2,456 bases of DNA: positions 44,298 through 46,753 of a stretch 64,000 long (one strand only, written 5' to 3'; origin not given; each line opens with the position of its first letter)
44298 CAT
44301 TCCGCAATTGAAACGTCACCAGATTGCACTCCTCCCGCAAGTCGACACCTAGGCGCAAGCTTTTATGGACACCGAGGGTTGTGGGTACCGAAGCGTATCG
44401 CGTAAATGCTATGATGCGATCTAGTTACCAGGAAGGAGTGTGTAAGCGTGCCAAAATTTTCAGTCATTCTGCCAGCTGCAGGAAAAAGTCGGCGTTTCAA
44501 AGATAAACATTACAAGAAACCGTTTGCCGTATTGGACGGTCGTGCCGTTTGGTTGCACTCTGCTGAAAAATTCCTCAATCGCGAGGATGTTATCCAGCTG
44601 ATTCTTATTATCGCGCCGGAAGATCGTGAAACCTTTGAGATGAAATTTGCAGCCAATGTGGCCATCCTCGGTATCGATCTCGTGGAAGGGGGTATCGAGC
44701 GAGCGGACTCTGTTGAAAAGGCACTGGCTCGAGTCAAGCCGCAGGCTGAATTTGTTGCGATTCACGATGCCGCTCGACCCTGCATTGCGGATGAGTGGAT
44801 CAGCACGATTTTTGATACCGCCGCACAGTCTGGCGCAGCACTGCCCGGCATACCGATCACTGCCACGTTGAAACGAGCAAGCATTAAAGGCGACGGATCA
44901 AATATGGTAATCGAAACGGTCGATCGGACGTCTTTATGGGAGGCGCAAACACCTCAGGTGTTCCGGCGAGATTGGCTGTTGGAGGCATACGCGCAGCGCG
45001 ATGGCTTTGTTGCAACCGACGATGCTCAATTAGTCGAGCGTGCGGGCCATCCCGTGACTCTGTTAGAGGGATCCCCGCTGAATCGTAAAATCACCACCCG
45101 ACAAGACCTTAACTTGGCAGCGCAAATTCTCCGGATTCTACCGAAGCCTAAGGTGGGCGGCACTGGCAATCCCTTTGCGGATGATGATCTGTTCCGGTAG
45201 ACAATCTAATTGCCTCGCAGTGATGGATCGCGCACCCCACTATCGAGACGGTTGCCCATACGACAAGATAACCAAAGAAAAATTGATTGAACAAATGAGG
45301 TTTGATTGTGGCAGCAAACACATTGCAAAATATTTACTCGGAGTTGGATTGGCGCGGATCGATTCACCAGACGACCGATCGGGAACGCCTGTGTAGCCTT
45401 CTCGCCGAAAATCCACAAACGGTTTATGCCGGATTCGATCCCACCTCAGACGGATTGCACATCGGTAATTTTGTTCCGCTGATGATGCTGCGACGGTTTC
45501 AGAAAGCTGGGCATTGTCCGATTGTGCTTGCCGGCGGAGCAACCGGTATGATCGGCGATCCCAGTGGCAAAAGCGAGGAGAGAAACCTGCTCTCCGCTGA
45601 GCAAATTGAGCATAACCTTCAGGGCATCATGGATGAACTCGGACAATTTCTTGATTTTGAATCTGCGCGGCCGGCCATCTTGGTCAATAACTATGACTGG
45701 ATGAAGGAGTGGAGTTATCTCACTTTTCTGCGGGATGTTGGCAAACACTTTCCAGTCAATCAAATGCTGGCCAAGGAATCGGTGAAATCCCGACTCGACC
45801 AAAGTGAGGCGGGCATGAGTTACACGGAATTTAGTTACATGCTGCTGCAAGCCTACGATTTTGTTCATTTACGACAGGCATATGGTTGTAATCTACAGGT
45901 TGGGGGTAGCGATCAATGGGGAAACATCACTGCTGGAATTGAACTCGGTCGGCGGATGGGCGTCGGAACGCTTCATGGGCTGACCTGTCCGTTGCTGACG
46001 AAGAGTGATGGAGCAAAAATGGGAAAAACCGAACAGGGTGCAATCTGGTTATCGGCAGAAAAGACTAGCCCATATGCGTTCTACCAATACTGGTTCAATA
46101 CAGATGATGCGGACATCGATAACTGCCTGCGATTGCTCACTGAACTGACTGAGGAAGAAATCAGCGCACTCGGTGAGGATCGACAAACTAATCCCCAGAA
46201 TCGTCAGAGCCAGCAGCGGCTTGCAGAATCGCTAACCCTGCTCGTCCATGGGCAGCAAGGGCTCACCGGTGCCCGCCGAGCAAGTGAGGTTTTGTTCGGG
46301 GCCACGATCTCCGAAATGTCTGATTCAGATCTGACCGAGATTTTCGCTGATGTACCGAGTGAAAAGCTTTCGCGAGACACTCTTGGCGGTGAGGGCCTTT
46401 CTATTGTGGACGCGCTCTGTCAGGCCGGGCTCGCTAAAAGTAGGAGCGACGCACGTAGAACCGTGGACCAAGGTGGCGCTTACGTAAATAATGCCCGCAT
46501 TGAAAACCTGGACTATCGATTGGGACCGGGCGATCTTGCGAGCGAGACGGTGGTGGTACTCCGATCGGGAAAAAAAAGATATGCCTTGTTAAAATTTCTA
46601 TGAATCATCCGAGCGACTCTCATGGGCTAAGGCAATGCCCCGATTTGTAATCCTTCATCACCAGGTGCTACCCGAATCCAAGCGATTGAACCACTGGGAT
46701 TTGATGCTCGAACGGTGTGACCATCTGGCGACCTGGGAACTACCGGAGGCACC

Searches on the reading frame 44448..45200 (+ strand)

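Call 15: search_protein_families(library=pfam, proteins=[window:44448-45200:+])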
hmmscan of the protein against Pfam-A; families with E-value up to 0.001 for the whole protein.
window:44448-45200:+ (250 aa): 2 families
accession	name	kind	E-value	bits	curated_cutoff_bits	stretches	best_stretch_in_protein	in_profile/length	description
PF01128.25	IspD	-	3e-54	184.5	27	1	6-229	3-220/221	2-C-methyl-D-erythritol 4-phosphate cytidylyltransferase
PF12804.13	NTP_transf_3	-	7.1e-05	23.5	27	1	7-131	2-117/160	MobA-like NTP transferase domain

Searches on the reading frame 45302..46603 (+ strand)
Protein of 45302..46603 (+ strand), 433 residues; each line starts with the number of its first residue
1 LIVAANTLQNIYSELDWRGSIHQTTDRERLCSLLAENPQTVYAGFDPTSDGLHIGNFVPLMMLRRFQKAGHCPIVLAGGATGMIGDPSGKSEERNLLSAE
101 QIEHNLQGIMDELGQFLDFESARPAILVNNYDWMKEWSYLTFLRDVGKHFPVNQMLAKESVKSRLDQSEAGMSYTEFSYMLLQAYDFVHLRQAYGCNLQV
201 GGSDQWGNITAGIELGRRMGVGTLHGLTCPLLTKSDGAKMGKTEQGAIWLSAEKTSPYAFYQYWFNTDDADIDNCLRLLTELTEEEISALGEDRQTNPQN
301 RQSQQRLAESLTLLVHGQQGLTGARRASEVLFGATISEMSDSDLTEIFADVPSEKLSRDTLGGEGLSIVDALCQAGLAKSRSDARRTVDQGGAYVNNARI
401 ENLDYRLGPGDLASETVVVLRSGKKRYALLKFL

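Call 15: search_protein_families(library=pfam, proteins=[window:45302-46603:+])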
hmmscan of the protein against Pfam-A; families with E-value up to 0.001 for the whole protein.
window:45302-46603:+ (433 aa): 4 families
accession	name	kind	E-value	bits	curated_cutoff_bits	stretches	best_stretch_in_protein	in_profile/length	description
PF00579.31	tRNA-synt_1b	-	2.7e-82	276.8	21.1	1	36-332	3-291/292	tRNA synthetases class I (W and Y)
PF22421.1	SYY_C-terminal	-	2.1e-16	60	27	1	343-430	1-83/83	Tyrosine--tRNA ligase SYY-like C-terminal domain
PF01479.30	S4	-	5.4e-08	32.9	22.8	1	370-411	5-46/48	S4 domain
PF16714.10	TyrRSs_C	-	0.00013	22.1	30.6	1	371-398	26-53/120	Tyrosyl-tRNA synthetase C-terminal domain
